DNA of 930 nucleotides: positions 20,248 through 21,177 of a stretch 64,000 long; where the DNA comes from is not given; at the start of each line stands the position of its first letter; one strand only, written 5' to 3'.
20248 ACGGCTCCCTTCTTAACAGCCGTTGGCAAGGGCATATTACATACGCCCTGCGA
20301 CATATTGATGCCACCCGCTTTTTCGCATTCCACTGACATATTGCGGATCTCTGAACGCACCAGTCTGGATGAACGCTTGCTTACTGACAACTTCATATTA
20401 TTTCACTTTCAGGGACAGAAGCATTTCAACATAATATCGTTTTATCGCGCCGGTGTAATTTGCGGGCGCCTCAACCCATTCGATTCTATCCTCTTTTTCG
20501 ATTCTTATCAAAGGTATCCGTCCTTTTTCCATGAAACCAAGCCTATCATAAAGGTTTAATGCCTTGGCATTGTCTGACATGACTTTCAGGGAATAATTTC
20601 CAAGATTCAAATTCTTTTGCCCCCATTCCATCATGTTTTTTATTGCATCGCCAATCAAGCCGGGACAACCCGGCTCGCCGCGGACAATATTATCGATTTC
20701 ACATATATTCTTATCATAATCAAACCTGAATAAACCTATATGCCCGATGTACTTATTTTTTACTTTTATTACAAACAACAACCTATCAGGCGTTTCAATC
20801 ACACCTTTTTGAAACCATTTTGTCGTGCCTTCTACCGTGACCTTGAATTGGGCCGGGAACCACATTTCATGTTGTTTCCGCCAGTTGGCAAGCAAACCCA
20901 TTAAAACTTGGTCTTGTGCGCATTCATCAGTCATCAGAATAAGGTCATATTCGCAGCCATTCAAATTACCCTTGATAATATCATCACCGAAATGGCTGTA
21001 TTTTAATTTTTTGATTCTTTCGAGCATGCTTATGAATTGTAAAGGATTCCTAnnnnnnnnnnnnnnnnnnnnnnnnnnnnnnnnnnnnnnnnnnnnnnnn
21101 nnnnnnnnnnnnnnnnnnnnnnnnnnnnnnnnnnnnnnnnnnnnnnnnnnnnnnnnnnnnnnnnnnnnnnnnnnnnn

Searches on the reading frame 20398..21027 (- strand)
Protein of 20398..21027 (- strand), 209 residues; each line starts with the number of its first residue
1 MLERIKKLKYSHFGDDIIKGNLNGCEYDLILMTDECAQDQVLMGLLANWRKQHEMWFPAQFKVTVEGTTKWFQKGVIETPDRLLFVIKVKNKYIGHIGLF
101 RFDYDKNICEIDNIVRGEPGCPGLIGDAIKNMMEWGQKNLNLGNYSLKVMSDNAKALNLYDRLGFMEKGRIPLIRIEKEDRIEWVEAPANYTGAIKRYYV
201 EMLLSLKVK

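Call 3: search_protein_families(library=pfam, proteins=[window:20398-21027:-])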
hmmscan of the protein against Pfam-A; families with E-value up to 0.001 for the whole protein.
window:20398-21027:- (209 aa): 3 families
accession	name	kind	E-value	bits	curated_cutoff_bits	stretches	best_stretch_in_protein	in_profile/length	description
PF13302.13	Acetyltransf_3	-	8.2e-09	36.7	25.4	1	46-165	15-137/138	Acetyltransferase (GNAT) domain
PF00583.31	Acetyltransf_1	-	5.6e-07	30.3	20.7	1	70-165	23-116/116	Acetyltransferase (GNAT) family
PF13420.13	Acetyltransf_4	-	0.00031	21.2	24.3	1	60-166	29-135/155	Acetyltransferase (GNAT) domain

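Call 4: search_protein_families(library=ncbifam, proteins=[window:20398-21027:-])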
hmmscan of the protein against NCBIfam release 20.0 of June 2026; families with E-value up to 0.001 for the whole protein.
window:20398-21027:- (209 aa): 3 families
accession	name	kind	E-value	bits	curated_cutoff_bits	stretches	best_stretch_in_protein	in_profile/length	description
TIGR03585.1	PseH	equivalog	1.1e-08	35.4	93.1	1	59-170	29-138/156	UDP-4-amino-4,6-dideoxy-N-acetyl-beta-L-altrosamine N-acetyltransferase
NF011709.0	PRK15130.1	equivalog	1.2e-08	35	218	1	54-170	31-145/186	spermidine N1-acetyltransferase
TIGR01575.1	rimI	equivalog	0.00025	21.2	86.4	1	68-170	19-117/132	ribosomal protein S18-alanine N-acetyltransferase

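Call 48: search_solved_structures(query=window:20398-21027:-, max_evalue=0.01)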
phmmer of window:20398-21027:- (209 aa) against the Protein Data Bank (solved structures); distinct sequences matched with E-value up to 0.01: 21.
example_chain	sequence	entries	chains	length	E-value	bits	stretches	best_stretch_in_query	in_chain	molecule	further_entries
8fv0_C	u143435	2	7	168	2.7e-07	33.7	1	54-171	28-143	Diamine N-acetyltransferase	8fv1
5ix3_A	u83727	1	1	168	3.7e-07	33.3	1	54-171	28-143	Diamine N-acetyltransferase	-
7kwh_A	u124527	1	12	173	7.2e-07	32.3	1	52-171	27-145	Spermidine N(1)-acetyltransferase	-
7kwq_A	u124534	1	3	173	9.5e-07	31.9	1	47-176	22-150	Spermidine N(1)-acetyltransferase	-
7kx2_A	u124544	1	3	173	2.3e-06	30.7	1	47-171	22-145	Spermidine N(1)-acetyltransferase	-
4jjx_A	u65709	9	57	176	2.3e-06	30.7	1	47-171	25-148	Spermidine n1-acetyltransferase | Spermidine N(1)-acetyltransferase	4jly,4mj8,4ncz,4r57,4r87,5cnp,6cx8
4ygo_A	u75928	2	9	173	2.3e-06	30.7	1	47-171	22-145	Spermidine n1-acetyltransferase | Spermidine N(1)-acetyltransferase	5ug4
7kwx_A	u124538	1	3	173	2.4e-06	30.6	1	47-171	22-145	Spermidine N(1)-acetyltransferase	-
7kx3_A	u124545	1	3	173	2.4e-06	30.6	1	47-171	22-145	Spermidine N(1)-acetyltransferase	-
6vfn_A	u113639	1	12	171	2.6e-06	30.5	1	54-171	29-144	Spermidine N1-acetyltransferase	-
4mhd_A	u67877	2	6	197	2.7e-06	30.5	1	46-171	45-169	Spermidine n1-acetyltransferase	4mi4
6dau_A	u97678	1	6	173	2.9e-06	30.4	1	47-171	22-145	Spermidine N1-acetyltransferase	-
6vfm_A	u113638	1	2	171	3.7e-06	30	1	54-171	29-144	Spermidine N1-acetyltransferase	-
6d72_A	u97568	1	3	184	3.9e-06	29.9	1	53-171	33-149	Spermidine N1-acetyltransferase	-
5wif_A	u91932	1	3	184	3.9e-06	29.9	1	53-171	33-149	Spermidine N1-acetyltransferase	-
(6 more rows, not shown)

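Call 55: find_homologous_proteins(query=window:20398-21027:-, max_evalue=1e-10)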
Query window:20398-21027:- (209 aa): 94 proteins with E <= 1e-10 among 139 candidates.
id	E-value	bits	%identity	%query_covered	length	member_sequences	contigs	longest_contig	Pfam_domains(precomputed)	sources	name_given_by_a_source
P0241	7.8e-140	482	100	100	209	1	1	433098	PF13302.14,PF00583.32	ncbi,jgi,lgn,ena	ncbi:MAG: GNAT family protein [Candidatus Brocadiia bacterium]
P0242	2.9e-76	274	60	98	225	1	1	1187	PF13420.14,PF13302.14,PF00583.32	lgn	-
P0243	8.2e-76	272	58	98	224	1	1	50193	PF13302.14,PF00583.32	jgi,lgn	jgi:RimJ/RimL family protein N-acetyltransferase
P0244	8.6e-75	269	57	100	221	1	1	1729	PF13420.14,PF13302.14,PF00583.32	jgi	jgi:RimJ/RimL family protein N-acetyltransferase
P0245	1.2e-74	269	57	100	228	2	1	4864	PF13420.14,PF13302.14,PF00583.32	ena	-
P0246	1.3e-74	269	57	100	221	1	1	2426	PF13420.14,PF13302.14,PF00583.32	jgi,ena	-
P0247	3.7e-74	267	60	92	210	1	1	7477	PF13302.14,PF00583.32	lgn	-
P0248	1.1e-72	262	56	92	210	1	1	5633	PF13420.14,PF13302.14,PF00583.32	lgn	-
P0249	2.3e-72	261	57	97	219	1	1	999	PF13420.14,PF13302.14,PF00583.32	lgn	-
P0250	2.9e-71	258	57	99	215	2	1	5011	PF13420.14,PF13302.14,PF00583.32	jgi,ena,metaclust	metaclust:\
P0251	1.3e-70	255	56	97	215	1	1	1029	PF13420.14,PF13302.14,PF00583.32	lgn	-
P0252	2.0e-70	255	55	99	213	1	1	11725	PF13420.14,PF13302.14,PF00583.32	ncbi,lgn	-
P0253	4.5e-70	254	56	98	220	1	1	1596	PF13302.14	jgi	jgi:RimJ/RimL family protein N-acetyltransferase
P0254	6.4e-70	253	53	97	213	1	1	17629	PF13420.14,PF13302.14,PF00583.32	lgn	-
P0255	7.4e-70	253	53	97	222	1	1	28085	PF13420.14,PF13302.14,PF00583.32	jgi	jgi:RimJ/RimL family protein N-acetyltransferase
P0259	3.1e-68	248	50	100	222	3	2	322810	PF13420.14,PF13302.14,PF00583.32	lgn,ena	-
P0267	2.2e-66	242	53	97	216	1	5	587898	PF13302.14,PF00583.32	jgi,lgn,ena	-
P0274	2.7e-65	238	51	98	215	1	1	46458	PF13420.14,PF13302.14,PF00583.32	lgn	-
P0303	8.4e-55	204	47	97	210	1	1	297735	PF13420.14,PF13302.14,PF00583.32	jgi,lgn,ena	-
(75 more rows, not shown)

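Call 56: find_encoding_contigs(protein=P0243, flank=9000, max_places=1)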
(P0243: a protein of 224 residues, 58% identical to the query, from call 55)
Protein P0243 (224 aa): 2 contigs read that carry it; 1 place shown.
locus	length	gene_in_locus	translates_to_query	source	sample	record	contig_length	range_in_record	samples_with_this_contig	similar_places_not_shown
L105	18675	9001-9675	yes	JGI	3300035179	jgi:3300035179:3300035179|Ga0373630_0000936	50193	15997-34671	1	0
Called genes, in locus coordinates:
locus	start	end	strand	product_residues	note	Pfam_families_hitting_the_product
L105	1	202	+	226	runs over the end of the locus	PF07021:MetW, PF13489:Methyltransf_23, PF13847:Methyltransf_31, PF08241:Methyltransf_11, PF08242:Methyltransf_12, PF13649:Methyltransf_25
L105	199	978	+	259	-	PF00483:NTP_transferase, PF12804:NTP_transf_3 (weak)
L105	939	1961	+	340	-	PF01073:3Beta_HSD, PF01370:Epimerase, PF02719:Polysacc_synt_2, PF04321:RmlD_sub_bind, PF07993:NAD_binding_4, PF16363:GDP_Man_Dehyd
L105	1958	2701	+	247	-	PF23023:Anti-Pycsar_Apyc1, PF00753:Lactamase_B, PF12706:Lactamase_B_2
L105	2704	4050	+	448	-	PF00266:Aminotran_5 (weak), PF01041:DegT_DnrJ_EryC1, PF01053:Cys_Met_Meta_PP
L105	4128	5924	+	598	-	PF02776:TPP_enzyme_N, PF00205:TPP_enzyme_M, PF02775:TPP_enzyme_C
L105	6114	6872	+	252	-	PF09290:AcetDehyd-dimer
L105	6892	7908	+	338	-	PF00682:HMGL-like, PF07836:DmpG_comm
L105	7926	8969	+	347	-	PF01073:3Beta_HSD, PF01370:Epimerase, PF16363:GDP_Man_Dehyd, PF07993:NAD_binding_4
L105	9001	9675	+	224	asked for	PF13302:Acetyltransf_3, PF00583:Acetyltransf_1 (weak)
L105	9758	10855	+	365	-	PF00155:Aminotran_1_2, PF01041:DegT_DnrJ_EryC1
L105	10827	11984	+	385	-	PF00155:Aminotran_1_2, PF01041:DegT_DnrJ_EryC1, PF00266:Aminotran_5, PF01212:Beta_elim_lyase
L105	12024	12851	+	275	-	PF13641:Glyco_tranf_2_3, PF00535:Glycos_transf_2, PF10111:Glyco_tranf_2_2 (weak)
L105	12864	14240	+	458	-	PF02350:Epimerase_2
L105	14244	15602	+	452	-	PF00534:Glycos_transf_1, PF13692:Glyco_trans_1_4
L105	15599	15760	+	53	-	-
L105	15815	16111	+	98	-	-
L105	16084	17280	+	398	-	PF00534:Glycos_transf_1, PF13692:Glyco_trans_1_4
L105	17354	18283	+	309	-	PF01370:Epimerase, PF16363:GDP_Man_Dehyd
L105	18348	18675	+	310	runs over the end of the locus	PF01073:3Beta_HSD, PF01370:Epimerase, PF02719:Polysacc_synt_2 (weak), PF04321:RmlD_sub_bind, PF05368:NmrA, PF13460:NAD_binding_10 (weak), PF16363:GDP_Man_Dehyd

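Call 57: find_encoding_contigs(protein=P0255, flank=9000, max_places=1)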
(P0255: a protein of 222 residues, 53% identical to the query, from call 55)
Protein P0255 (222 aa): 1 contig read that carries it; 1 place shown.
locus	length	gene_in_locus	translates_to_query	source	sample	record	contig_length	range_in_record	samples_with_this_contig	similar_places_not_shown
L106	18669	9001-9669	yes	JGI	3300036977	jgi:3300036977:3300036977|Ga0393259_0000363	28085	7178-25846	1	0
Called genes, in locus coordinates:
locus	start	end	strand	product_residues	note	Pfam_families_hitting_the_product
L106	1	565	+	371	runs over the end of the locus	PF01073:3Beta_HSD, PF01370:Epimerase, PF02719:Polysacc_synt_2, PF04321:RmlD_sub_bind, PF16363:GDP_Man_Dehyd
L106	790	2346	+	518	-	PF08666:SAF (weak), PF04295:GD_AH_second, PF20629:GD_AH_C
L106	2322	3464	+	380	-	PF01232:Mannitol_dh, PF08125:Mannitol_dh_C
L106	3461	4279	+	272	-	PF00459:Inositol_P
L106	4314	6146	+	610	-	PF02776:TPP_enzyme_N, PF00205:TPP_enzyme_M, PF02775:TPP_enzyme_C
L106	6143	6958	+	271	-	PF00483:NTP_transferase, PF12804:NTP_transf_3 (weak)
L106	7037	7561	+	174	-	-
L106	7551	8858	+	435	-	PF01041:DegT_DnrJ_EryC1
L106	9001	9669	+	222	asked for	PF13302:Acetyltransf_3, PF13420:Acetyltransf_4 (weak), PF00583:Acetyltransf_1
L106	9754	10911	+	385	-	PF00155:Aminotran_1_2, PF01053:Cys_Met_Meta_PP (weak), PF01041:DegT_DnrJ_EryC1 (weak)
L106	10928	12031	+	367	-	PF00155:Aminotran_1_2, PF01041:DegT_DnrJ_EryC1, PF00266:Aminotran_5, PF01212:Beta_elim_lyase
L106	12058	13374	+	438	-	PF01041:DegT_DnrJ_EryC1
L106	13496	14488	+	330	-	PF13641:Glyco_tranf_2_3, PF00535:Glycos_transf_2, PF10111:Glyco_tranf_2_2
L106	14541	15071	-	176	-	PF00665:rve, PF13683:rve_3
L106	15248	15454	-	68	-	PF13384:HTH_23 (weak), PF13518:HTH_28 (weak)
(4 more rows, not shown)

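Call 58: find_encoding_contigs(protein=P0259, flank=9000, max_places=1)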
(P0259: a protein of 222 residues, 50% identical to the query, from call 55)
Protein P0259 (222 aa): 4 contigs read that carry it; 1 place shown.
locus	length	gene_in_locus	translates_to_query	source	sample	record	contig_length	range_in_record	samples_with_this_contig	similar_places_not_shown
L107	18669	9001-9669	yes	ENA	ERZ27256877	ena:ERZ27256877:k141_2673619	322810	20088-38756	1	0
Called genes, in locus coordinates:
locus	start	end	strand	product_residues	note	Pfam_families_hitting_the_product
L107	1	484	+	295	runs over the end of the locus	PF00483:NTP_transferase, PF12804:NTP_transf_3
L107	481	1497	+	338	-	PF01073:3Beta_HSD, PF01370:Epimerase, PF04321:RmlD_sub_bind, PF07993:NAD_binding_4 (faint), PF16363:GDP_Man_Dehyd, PF02719:Polysacc_synt_2 (weak)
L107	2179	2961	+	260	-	PF00483:NTP_transferase, PF12804:NTP_transf_3 (weak)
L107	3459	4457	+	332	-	PF01370:Epimerase, PF02719:Polysacc_synt_2, PF04321:RmlD_sub_bind, PF05368:NmrA (weak), PF08659:KR (weak), PF01073:3Beta_HSD, PF07993:NAD_binding_4, PF16363:GDP_Man_Dehyd, +1 more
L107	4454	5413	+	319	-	PF00535:Glycos_transf_2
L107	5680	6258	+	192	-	PF00702:Hydrolase, PF08645:PNK3P (weak), PF13419:HAD_2, PF13242:Hydrolase_like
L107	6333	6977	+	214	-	PF00923:TAL_FSA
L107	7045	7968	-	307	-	PF02779:Transket_pyr, PF02780:Transketolase_C, PF22613:Transketolase_C_1 (weak)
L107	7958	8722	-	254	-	PF00456:Transketolase_N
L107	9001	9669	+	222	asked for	PF13302:Acetyltransf_3, PF13420:Acetyltransf_4 (faint), PF00583:Acetyltransf_1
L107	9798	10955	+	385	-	PF00155:Aminotran_1_2, PF01041:DegT_DnrJ_EryC1 (weak)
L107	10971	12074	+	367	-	PF00155:Aminotran_1_2, PF01041:DegT_DnrJ_EryC1, PF01053:Cys_Met_Meta_PP (weak), PF00266:Aminotran_5 (weak), PF01212:Beta_elim_lyase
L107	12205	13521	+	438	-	PF01041:DegT_DnrJ_EryC1, PF01053:Cys_Met_Meta_PP (weak)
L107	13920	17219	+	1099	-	-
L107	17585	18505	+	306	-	PF01757:Acyl_transf_3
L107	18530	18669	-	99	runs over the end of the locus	-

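Call 60: find_encoding_contigs(protein=P0267, flank=9000, max_places=1)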
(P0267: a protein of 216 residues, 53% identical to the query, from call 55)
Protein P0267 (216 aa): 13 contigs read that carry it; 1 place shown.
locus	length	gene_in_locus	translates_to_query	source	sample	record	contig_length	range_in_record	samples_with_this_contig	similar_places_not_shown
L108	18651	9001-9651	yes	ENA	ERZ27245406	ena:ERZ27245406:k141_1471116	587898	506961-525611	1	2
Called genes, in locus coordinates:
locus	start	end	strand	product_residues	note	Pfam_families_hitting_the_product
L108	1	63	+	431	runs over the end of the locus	PF02558:ApbA, PF03721:UDPG_MGDP_dh_N, PF03807:F420_oxidored (faint), PF00984:UDPG_MGDP_dh, PF03720:UDPG_MGDP_dh_C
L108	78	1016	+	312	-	PF01073:3Beta_HSD, PF01370:Epimerase, PF02719:Polysacc_synt_2 (faint), PF04321:RmlD_sub_bind, PF07993:NAD_binding_4 (faint), PF16363:GDP_Man_Dehyd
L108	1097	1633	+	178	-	PF01047:MarR (weak), PF13412:HTH_24 (faint)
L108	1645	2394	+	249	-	PF00112:Peptidase_C1, PF13529:Peptidase_C39_2 (weak)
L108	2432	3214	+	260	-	PF00483:NTP_transferase, PF12804:NTP_transf_3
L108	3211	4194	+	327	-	PF01370:Epimerase, PF02719:Polysacc_synt_2, PF04321:RmlD_sub_bind, PF01073:3Beta_HSD, PF07993:NAD_binding_4, PF16363:GDP_Man_Dehyd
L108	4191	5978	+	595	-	PF02776:TPP_enzyme_N, PF00205:TPP_enzyme_M, PF02775:TPP_enzyme_C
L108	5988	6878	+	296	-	PF09290:AcetDehyd-dimer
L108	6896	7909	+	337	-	PF00682:HMGL-like, PF07836:DmpG_comm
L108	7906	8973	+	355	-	PF01073:3Beta_HSD, PF01370:Epimerase, PF16363:GDP_Man_Dehyd, PF07993:NAD_binding_4 (weak)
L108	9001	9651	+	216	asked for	PF13302:Acetyltransf_3, PF00583:Acetyltransf_1 (weak)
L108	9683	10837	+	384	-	PF00155:Aminotran_1_2, PF01053:Cys_Met_Meta_PP, PF00266:Aminotran_5 (weak), PF01041:DegT_DnrJ_EryC1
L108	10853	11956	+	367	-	PF00155:Aminotran_1_2, PF00266:Aminotran_5, PF01041:DegT_DnrJ_EryC1, PF01053:Cys_Met_Meta_PP (weak), PF01212:Beta_elim_lyase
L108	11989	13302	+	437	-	PF00266:Aminotran_5 (weak), PF01041:DegT_DnrJ_EryC1, PF01053:Cys_Met_Meta_PP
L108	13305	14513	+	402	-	PF00535:Glycos_transf_2, PF13641:Glyco_tranf_2_3 (weak)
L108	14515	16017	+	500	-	-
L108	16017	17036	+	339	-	PF13524:Glyco_trans_1_2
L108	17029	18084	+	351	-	PF00535:Glycos_transf_2, PF10111:Glyco_tranf_2_2 (weak), PF13641:Glyco_tranf_2_3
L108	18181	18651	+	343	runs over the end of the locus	PF00852:Glyco_transf_10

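Call 61: find_encoding_contigs(protein=P0274, flank=9000, max_places=1)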
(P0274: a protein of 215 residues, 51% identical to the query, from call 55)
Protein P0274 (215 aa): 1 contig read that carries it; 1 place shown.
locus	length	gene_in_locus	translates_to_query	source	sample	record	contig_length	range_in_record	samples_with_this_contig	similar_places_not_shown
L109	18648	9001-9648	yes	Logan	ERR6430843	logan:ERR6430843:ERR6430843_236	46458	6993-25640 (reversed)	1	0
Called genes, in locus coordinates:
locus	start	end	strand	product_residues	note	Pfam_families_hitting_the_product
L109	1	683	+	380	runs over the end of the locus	PF13439:Glyco_transf_4 (weak), PF20706:GT4-conflict, PF00534:Glycos_transf_1, PF13692:Glyco_trans_1_4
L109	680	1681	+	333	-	PF01073:3Beta_HSD, PF01370:Epimerase, PF02719:Polysacc_synt_2, PF04321:RmlD_sub_bind, PF05368:NmrA, PF16363:GDP_Man_Dehyd, PF07993:NAD_binding_4, PF13460:NAD_binding_10, +1 more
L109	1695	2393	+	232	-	PF00483:NTP_transferase, PF12804:NTP_transf_3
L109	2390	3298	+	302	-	PF01073:3Beta_HSD, PF01370:Epimerase, PF04321:RmlD_sub_bind, PF07993:NAD_binding_4 (faint), PF16363:GDP_Man_Dehyd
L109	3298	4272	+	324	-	-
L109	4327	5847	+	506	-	PF13231:PMT_2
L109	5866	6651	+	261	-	PF00483:NTP_transferase, PF12804:NTP_transf_3 (weak)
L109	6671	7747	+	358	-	PF01370:Epimerase, PF02719:Polysacc_synt_2, PF04321:RmlD_sub_bind, PF01073:3Beta_HSD, PF16363:GDP_Man_Dehyd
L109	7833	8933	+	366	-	PF01041:DegT_DnrJ_EryC1, PF00155:Aminotran_1_2, PF01053:Cys_Met_Meta_PP (weak), PF01212:Beta_elim_lyase (weak)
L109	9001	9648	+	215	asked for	PF13302:Acetyltransf_3, PF13420:Acetyltransf_4 (weak), PF00583:Acetyltransf_1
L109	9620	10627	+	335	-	PF00535:Glycos_transf_2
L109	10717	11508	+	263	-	PF00456:Transketolase_N, PF13292:DXP_synthase_N (faint)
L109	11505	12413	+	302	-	PF02779:Transket_pyr, PF02780:Transketolase_C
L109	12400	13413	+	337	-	PF04055:Radical_SAM, PF13353:Fer4_12 (weak)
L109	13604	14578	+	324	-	PF03706:LPG_synthase_TM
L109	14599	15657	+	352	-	PF00685:Sulfotransfer_1, PF13469:Sulfotransfer_3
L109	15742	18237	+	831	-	PF09586:YfhO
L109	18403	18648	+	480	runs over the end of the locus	PF02310:B12-binding, PF19864:Radical_SAM_N2 (faint), PF04055:Radical_SAM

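Call 79: find_encoding_contigs(protein=P0303, flank=9000, max_places=1)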
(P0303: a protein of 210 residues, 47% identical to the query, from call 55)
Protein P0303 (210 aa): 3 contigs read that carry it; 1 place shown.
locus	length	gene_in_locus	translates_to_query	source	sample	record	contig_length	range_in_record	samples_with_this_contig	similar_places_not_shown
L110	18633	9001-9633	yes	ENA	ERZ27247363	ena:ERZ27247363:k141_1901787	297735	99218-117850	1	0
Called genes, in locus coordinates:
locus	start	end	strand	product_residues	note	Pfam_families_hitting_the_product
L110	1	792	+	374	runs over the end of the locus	PF00534:Glycos_transf_1 (weak), PF26337:Gtf3_C (weak)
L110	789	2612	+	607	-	-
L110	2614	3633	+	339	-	PF01370:Epimerase, PF02719:Polysacc_synt_2 (faint), PF04321:RmlD_sub_bind, PF07993:NAD_binding_4 (faint), PF16363:GDP_Man_Dehyd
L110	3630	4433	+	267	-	PF00456:Transketolase_N, PF13292:DXP_synthase_N, PF00676:E1_dh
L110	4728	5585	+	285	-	PF02779:Transket_pyr, PF02780:Transketolase_C, PF22613:Transketolase_C_1 (weak)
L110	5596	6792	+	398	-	PF00155:Aminotran_1_2 (weak), PF01041:DegT_DnrJ_EryC1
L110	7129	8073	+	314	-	PF01370:Epimerase, PF02719:Polysacc_synt_2 (faint), PF04321:RmlD_sub_bind, PF16363:GDP_Man_Dehyd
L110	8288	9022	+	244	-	-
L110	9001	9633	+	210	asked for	PF13302:Acetyltransf_3, PF13420:Acetyltransf_4 (weak), PF00583:Acetyltransf_1 (weak)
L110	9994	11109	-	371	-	PF00266:Aminotran_5 (weak), PF01041:DegT_DnrJ_EryC1, PF00155:Aminotran_1_2, PF01053:Cys_Met_Meta_PP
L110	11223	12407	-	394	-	PF00155:Aminotran_1_2, PF01053:Cys_Met_Meta_PP, PF00266:Aminotran_5 (weak), PF01041:DegT_DnrJ_EryC1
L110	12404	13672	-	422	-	PF01041:DegT_DnrJ_EryC1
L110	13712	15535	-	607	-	PF02776:TPP_enzyme_N, PF02552:CO_dh (weak), PF00205:TPP_enzyme_M, PF02775:TPP_enzyme_C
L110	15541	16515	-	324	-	PF01073:3Beta_HSD, PF01370:Epimerase, PF02719:Polysacc_synt_2, PF04321:RmlD_sub_bind, PF16363:GDP_Man_Dehyd, PF07993:NAD_binding_4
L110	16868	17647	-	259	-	PF00483:NTP_transferase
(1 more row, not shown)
